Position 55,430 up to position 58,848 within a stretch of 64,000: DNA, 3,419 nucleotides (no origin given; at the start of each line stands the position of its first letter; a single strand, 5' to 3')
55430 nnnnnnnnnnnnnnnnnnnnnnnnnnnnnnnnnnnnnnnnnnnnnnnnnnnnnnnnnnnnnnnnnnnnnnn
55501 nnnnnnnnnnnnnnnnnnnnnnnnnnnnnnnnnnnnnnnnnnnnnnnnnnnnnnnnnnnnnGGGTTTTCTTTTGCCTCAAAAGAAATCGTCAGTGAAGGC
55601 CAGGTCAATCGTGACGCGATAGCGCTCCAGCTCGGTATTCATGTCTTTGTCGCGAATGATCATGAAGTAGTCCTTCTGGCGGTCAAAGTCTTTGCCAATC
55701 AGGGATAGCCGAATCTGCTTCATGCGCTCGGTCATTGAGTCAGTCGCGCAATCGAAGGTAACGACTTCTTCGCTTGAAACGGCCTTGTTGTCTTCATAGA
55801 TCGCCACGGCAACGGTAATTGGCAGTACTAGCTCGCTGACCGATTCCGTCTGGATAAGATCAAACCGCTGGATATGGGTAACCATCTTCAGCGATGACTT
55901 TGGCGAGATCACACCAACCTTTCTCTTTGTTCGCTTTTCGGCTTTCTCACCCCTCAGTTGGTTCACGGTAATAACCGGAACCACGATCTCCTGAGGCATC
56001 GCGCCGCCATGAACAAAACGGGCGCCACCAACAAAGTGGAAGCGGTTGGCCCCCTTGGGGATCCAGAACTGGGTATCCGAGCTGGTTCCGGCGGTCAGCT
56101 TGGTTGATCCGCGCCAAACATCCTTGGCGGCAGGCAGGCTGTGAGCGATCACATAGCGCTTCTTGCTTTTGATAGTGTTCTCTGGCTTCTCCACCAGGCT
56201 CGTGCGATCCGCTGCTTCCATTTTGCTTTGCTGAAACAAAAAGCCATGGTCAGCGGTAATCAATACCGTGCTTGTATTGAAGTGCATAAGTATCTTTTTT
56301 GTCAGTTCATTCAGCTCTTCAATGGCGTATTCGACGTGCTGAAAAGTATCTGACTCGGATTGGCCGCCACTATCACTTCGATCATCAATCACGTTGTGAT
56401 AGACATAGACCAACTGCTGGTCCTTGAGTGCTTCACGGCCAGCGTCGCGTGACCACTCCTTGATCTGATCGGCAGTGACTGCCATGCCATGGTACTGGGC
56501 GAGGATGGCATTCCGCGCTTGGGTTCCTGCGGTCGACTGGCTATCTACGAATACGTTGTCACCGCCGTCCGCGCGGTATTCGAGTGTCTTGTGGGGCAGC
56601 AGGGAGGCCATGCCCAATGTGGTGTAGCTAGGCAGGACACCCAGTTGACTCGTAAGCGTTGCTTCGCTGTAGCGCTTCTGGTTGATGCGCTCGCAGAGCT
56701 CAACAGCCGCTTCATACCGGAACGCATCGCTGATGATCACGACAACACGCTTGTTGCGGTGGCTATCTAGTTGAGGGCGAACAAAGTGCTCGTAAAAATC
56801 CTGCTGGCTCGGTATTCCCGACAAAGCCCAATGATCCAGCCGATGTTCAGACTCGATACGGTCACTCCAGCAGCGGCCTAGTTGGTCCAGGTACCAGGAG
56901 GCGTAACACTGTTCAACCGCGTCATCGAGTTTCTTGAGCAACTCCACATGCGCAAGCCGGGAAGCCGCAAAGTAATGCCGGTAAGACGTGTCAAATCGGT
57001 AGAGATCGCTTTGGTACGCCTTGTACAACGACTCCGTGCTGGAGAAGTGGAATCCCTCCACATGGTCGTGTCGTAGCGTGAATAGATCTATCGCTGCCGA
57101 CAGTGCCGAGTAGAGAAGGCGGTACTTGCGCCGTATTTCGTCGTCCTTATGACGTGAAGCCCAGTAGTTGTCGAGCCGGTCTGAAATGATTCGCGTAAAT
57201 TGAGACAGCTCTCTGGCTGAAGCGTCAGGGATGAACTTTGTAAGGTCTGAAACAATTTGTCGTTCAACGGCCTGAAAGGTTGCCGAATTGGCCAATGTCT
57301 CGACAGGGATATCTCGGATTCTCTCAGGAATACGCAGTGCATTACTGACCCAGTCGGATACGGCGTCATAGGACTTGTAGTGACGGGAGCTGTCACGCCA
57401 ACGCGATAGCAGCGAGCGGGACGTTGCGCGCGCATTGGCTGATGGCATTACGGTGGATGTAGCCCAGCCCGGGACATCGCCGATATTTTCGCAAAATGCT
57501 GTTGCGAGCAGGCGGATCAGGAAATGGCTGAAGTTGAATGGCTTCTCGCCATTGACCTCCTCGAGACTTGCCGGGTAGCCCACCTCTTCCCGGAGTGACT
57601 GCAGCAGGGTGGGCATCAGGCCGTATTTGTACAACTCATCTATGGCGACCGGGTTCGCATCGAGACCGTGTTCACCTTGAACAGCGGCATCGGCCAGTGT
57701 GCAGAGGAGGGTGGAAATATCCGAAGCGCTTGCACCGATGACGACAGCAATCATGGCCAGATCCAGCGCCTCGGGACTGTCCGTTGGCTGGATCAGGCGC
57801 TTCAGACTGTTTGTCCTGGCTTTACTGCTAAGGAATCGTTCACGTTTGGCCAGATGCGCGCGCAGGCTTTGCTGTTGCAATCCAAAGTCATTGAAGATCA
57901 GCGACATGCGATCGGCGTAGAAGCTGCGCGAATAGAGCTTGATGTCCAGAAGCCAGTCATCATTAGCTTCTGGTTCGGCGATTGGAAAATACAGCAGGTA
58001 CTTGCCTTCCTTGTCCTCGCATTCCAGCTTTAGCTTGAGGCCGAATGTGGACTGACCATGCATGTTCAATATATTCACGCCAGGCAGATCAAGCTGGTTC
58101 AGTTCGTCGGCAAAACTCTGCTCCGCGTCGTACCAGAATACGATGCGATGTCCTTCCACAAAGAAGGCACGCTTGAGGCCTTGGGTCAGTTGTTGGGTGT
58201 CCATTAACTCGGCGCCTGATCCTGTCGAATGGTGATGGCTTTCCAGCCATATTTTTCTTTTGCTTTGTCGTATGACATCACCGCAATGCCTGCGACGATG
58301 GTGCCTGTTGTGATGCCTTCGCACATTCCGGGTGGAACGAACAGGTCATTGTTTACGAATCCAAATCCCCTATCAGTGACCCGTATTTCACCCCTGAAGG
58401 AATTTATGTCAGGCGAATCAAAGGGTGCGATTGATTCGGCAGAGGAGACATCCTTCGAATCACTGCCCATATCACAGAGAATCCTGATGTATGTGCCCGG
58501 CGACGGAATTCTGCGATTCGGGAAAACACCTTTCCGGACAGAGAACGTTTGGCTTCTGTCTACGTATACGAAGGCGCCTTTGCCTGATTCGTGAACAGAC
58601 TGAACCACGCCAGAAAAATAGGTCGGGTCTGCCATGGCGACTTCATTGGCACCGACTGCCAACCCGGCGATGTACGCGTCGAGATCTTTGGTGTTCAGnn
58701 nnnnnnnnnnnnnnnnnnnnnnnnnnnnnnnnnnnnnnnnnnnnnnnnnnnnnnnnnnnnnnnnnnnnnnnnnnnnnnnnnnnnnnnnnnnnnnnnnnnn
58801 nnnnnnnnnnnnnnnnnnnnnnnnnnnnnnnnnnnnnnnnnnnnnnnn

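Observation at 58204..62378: Uncharacterised two-gene cassette (NERD-SF1 helicase + TPR/OB-fold protein) wired into a type 1 BREX operon between pglX and pglZ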

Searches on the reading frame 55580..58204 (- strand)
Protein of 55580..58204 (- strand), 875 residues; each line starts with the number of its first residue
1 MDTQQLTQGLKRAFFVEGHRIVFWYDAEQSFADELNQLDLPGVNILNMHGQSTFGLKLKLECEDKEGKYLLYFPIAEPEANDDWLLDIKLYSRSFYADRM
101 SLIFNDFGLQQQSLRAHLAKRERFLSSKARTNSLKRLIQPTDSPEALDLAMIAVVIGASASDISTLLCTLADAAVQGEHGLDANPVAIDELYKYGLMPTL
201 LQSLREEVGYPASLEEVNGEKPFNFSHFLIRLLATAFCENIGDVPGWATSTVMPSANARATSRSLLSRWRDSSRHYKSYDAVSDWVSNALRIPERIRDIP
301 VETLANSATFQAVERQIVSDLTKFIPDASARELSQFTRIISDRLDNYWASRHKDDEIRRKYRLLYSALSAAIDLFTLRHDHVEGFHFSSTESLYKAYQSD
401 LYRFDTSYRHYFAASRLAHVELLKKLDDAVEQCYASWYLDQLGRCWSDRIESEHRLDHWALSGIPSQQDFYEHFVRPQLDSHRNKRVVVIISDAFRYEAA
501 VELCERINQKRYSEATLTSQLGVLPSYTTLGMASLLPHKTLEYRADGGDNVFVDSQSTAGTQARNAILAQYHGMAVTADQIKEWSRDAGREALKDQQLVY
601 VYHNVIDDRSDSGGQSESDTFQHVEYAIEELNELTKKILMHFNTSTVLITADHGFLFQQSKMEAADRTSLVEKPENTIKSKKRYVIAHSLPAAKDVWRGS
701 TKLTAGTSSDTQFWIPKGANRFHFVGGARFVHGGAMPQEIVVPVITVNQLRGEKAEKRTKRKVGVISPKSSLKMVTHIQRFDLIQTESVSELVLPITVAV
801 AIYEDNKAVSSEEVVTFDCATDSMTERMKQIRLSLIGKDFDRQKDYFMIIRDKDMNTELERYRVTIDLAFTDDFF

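Call 6: search_protein_families(library=pfam, proteins=[window:55580-58204:-], max_evalue=0.01)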
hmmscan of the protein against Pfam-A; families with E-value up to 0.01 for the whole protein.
window:55580-58204:- (875 aa): 1 family
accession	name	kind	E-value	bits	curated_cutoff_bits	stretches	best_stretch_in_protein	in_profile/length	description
PF08665.17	PglZ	-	6.6e-58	196.1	25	1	485-662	1-179/179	PglZ domain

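Call 7: search_protein_families(library=padloc, proteins=[window:55580-58204:-], max_evalue=0.01)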
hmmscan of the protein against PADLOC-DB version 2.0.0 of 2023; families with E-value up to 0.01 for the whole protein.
window:55580-58204:- (875 aa): 15 families
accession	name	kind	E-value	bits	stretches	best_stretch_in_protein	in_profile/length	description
PDLC02547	PglZ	-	2.7e-297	986.6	1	1-875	1-855/855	PglZ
PDLC02564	PglZ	-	3.9e-222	738.1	1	1-874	1-853/855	PglZ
PDLC02563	PglZ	-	3.8e-109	364.2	1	13-869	15-829/831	PglZ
PDLC02557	PglZ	-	1.3e-83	279.7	1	19-875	14-834/834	PglZ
PDLC02551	PglZ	-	1.3e-62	210.2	1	9-836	11-815/856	PglZ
PDLC02553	PglZ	-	3.8e-58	195.4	1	421-861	421-856/868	PglZ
PDLC02561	PglZ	-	8.1e-30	101.6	1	19-783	19-750/840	PglZ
PDLC02559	PglZ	-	3e-22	76.6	1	277-767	282-753/860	PglZ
PDLC02548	PglZ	-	2.6e-18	63.8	1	255-751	262-744/961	PglZ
PDLC02562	PglZ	-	1.4e-12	44.9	1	438-749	432-729/730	PglZ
PDLC02566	PglZ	-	3.9e-12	43.2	1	362-756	334-686/774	PglZ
PDLC02565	PglZ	-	5.6e-12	42.8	1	474-752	474-737/910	PglZ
PDLC02545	PglZ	-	7.2e-07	26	1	308-749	264-637/750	PglZ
PDLC02542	PglZ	-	0.00068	15.9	1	627-770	585-719/797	PglZ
PDLC02556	PglZ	-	0.00069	16.3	1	594-749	486-639/641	PglZ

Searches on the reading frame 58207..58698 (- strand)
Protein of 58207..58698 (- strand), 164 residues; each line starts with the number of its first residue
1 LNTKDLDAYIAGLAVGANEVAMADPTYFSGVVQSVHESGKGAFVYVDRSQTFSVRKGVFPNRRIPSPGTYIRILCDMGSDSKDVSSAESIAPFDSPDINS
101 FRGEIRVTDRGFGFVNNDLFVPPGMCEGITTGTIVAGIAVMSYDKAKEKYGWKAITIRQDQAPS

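Call 17: search_protein_families(library=pfam, proteins=[window:58207-58698:-], max_evalue=1)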
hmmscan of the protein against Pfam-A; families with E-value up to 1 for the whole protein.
seq(164 aa): 2 families
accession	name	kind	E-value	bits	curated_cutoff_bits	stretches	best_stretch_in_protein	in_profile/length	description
PF22707.2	S1CSD-TOTE-2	-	2.2e-18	66.5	27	1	100-157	2-60/60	S1/CSD-like domain 2 of the TOTE conflict systems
PF08206.17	OB_RNB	-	0.066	13.4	24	1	103-132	1-35/58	Ribonuclease B OB domain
